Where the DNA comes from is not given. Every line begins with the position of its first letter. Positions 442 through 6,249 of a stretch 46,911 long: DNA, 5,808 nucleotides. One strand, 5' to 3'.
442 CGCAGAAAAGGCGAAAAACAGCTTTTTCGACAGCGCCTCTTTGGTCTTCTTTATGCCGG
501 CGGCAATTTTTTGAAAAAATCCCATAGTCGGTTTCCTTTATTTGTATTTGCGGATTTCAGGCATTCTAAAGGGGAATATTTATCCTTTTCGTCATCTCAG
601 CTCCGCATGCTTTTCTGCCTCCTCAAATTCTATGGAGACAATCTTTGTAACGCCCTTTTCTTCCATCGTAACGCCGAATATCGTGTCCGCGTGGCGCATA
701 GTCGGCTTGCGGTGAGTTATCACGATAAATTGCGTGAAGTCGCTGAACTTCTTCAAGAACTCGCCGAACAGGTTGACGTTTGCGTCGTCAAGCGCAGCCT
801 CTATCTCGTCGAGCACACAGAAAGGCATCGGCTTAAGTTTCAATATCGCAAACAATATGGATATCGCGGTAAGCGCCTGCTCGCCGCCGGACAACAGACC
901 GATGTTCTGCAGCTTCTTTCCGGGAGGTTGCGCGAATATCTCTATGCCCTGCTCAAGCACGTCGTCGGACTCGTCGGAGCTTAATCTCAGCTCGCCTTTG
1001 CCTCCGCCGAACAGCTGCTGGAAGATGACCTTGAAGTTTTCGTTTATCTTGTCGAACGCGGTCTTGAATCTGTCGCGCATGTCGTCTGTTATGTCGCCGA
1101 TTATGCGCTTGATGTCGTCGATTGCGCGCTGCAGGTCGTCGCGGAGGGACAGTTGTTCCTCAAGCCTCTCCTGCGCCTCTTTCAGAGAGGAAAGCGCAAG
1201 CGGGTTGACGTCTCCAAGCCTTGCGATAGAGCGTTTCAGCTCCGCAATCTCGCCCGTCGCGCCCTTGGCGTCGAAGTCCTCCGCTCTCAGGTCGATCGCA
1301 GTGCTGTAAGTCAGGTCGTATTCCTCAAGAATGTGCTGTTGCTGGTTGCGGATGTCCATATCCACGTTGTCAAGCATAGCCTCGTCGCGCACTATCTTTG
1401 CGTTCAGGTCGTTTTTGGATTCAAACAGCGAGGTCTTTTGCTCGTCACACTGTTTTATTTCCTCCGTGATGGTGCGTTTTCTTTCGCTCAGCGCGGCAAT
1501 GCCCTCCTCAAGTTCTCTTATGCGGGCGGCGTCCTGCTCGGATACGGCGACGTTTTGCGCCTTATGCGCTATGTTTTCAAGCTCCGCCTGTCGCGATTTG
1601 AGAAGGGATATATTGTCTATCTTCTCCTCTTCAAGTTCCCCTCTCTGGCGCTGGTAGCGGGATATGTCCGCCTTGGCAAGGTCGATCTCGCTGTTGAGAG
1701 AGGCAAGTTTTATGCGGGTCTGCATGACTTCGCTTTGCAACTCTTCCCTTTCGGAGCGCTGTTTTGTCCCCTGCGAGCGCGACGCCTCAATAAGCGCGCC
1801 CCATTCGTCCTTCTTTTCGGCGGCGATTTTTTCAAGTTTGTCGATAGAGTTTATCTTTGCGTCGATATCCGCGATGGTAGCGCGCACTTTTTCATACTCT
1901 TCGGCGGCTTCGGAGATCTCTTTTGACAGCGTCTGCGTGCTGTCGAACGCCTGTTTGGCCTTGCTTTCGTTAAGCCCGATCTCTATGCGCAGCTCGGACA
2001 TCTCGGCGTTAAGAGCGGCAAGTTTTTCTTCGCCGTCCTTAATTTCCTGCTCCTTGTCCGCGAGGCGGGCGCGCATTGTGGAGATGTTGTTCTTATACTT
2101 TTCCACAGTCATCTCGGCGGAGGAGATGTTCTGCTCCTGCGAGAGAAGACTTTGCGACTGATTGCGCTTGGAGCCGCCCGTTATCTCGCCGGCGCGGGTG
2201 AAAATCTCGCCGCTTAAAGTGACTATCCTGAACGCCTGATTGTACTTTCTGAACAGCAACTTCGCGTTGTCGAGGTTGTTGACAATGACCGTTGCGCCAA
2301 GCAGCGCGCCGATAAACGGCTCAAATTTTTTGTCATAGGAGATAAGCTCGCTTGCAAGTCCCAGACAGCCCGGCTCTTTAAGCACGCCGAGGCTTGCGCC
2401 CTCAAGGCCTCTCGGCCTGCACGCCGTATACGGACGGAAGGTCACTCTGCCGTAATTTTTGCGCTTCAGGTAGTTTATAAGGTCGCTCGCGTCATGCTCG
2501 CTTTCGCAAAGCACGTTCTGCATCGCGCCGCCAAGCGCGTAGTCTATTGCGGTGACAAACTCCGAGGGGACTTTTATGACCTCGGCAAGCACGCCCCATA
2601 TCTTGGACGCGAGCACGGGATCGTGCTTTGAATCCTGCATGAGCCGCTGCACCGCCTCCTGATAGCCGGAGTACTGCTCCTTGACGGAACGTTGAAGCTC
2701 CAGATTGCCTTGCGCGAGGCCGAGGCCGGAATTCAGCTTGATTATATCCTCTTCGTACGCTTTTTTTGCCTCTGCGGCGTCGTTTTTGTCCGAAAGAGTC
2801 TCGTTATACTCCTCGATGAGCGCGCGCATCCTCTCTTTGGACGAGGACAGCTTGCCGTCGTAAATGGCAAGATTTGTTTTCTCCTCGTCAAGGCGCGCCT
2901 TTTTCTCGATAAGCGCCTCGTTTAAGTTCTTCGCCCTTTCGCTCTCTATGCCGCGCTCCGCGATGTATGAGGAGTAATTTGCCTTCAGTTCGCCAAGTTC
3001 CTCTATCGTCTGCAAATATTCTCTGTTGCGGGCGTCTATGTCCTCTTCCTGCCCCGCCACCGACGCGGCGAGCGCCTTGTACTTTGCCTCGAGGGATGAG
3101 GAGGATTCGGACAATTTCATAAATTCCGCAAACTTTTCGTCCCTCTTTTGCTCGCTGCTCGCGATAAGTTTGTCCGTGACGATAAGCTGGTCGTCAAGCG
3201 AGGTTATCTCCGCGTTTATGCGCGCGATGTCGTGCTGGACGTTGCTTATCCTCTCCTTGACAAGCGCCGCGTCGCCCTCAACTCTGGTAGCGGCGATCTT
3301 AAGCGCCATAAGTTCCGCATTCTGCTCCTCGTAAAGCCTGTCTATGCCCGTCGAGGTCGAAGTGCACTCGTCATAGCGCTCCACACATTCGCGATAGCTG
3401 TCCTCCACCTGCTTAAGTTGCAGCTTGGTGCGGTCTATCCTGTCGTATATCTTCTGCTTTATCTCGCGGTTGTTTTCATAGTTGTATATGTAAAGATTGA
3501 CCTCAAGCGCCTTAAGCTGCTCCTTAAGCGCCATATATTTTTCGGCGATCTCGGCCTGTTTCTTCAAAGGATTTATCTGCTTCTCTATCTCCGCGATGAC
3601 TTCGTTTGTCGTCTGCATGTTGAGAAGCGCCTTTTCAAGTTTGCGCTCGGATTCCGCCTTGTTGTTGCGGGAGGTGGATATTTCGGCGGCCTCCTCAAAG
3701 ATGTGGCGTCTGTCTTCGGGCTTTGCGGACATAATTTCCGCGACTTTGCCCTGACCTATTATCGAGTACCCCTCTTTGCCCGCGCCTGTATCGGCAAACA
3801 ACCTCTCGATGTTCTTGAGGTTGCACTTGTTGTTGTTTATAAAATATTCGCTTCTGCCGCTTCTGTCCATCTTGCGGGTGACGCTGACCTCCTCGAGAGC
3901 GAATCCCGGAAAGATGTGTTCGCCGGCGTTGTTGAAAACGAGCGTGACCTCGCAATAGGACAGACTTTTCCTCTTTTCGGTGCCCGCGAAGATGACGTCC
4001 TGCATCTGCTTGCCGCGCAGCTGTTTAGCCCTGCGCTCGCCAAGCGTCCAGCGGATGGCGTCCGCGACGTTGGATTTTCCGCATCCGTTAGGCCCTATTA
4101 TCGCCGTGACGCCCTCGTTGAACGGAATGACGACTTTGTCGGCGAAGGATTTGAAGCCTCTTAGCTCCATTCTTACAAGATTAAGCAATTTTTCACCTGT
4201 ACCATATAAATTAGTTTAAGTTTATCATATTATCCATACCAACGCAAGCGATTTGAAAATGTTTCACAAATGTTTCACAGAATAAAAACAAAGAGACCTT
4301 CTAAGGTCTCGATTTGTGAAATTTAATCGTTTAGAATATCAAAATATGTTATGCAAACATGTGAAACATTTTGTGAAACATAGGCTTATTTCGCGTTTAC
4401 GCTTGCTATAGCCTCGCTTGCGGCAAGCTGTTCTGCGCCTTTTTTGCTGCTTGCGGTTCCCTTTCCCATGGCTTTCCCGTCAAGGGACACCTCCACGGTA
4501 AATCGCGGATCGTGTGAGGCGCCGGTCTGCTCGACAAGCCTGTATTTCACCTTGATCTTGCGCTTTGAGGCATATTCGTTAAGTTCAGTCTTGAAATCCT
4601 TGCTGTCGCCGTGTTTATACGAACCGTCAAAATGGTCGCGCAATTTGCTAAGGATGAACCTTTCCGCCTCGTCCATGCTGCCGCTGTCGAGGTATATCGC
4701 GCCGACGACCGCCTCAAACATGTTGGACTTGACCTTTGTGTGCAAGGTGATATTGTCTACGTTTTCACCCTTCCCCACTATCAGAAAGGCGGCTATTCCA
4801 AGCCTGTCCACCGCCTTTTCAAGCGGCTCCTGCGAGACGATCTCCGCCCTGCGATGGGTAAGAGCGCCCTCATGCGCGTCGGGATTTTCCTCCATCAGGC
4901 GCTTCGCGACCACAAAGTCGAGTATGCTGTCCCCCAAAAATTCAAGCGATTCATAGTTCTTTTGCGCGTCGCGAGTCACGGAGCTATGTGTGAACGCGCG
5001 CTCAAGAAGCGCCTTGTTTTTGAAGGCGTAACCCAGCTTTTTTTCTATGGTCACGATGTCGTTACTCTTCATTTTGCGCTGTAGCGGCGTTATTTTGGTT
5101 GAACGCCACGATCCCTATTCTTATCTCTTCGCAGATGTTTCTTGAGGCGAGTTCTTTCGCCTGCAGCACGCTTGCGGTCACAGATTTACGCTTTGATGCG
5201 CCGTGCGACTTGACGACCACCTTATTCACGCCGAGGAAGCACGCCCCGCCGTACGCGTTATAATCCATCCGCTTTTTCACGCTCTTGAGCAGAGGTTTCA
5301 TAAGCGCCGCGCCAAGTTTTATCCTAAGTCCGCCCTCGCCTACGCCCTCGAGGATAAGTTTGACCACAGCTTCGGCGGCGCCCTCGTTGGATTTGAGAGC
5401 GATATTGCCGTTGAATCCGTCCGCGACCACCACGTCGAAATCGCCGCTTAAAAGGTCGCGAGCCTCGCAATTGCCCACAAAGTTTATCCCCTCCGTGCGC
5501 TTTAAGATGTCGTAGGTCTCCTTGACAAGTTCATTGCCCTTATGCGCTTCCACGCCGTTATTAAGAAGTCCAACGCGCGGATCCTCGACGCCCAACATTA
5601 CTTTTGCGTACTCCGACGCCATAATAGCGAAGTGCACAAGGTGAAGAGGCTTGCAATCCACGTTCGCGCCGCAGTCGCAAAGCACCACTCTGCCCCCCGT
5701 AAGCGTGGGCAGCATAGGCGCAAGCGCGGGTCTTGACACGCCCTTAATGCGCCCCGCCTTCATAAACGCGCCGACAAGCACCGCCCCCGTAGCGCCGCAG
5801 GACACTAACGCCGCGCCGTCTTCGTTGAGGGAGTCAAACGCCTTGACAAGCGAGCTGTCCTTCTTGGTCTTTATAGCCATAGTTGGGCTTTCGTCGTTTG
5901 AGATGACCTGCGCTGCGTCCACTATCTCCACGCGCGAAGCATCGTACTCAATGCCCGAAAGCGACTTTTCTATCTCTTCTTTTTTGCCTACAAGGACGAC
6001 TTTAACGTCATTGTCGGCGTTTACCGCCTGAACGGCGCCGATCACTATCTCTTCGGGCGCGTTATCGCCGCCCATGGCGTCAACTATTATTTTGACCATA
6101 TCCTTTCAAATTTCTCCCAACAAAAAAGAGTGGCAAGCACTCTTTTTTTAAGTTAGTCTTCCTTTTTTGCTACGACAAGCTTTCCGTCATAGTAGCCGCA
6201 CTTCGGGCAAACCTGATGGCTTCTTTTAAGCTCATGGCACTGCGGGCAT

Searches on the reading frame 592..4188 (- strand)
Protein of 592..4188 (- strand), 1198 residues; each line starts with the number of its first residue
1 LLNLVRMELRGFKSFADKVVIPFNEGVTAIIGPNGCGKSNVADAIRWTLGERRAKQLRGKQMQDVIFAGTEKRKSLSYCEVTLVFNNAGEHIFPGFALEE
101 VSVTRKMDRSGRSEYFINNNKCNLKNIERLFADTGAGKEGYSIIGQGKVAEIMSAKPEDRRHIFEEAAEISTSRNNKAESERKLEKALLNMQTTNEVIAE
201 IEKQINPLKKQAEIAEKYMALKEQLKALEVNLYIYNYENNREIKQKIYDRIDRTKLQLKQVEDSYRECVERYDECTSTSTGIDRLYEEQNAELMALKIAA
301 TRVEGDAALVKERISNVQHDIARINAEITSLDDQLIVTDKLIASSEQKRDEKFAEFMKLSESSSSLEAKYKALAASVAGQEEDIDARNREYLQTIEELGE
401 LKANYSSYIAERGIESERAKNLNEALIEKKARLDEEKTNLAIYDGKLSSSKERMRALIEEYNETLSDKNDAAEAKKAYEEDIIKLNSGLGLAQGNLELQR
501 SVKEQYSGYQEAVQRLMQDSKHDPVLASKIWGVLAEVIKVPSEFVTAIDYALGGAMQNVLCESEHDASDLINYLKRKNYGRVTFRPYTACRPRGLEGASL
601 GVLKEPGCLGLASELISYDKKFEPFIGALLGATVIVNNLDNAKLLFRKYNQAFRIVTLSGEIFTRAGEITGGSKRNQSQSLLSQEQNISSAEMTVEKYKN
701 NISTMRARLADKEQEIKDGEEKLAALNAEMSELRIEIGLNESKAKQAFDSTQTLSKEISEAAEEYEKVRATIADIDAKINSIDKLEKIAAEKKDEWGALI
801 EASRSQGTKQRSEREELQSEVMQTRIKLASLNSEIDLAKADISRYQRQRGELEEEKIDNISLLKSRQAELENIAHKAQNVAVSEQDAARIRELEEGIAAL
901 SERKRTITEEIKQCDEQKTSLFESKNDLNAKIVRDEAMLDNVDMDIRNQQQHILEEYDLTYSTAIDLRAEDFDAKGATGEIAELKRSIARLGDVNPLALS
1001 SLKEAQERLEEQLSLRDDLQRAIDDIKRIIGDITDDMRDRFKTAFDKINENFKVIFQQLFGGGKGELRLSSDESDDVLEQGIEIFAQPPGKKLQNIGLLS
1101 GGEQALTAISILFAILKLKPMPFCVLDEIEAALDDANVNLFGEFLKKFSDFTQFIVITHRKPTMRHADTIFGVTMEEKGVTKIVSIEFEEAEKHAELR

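Call 90: search_protein_families(library=pfam, proteins=[window:592-4188:-], max_evalue=0.00001)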
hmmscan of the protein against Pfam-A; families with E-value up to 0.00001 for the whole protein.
window:592-4188:- (1198 aa): 5 families
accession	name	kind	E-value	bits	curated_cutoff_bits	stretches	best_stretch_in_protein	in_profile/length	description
PF02463.25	SMC_N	-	2.3e-71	240.2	40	1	4-1181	2-219/220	RecF/RecN/SMC N terminal domain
PF06470.18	SMC_hinge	-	5.5e-24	85.2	22.5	1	529-643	3-113/116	SMC proteins Flexible Hinge Domain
PF13304.12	AAA_21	-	1.2e-12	49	27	1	1035-1159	191-298/304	AAA domain, putative AbiEii toxin, Type IV TA system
PF13476.12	AAA_23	-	1.1e-07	33.1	27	1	6-211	1-199/201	AAA domain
PF13175.12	AAA_15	-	1.2e-07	32.2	32.1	1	5-491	4-281/374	AAA ATPase domain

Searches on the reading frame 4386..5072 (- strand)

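Call 90: search_protein_families(library=pfam, proteins=[window:4386-5072:-], max_evalue=0.00001)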
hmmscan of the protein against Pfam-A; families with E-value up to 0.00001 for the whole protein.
window:4386-5072:- (228 aa): 3 families
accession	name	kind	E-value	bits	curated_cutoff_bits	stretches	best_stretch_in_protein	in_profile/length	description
PF14622.11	Ribonucleas_3_3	-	2.7e-27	95.9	35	1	19-144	1-124/128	Ribonuclease-III-like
PF00636.31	Ribonuclease_3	-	5e-23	82.2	27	1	41-131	1-102/102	Ribonuclease III domain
PF00035.32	dsrm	-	2.3e-18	67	23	1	161-223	2-64/66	Double-stranded RNA binding motif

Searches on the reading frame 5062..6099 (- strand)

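Call 90: search_protein_families(library=pfam, proteins=[window:5062-6099:-], max_evalue=0.00001)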
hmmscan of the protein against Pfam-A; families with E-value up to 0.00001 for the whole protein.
window:5062-6099:- (345 aa): 2 families
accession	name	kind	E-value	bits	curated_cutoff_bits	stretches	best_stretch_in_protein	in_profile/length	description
PF02504.20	FA_synthesis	-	1.2e-103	347.1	29.1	1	2-324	1-323/324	Fatty acid synthesis protein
PF01515.24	PTA_PTB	-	1.3e-06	28.5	24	0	15-198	23-223/319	Phosphate acetyl/butaryl transferase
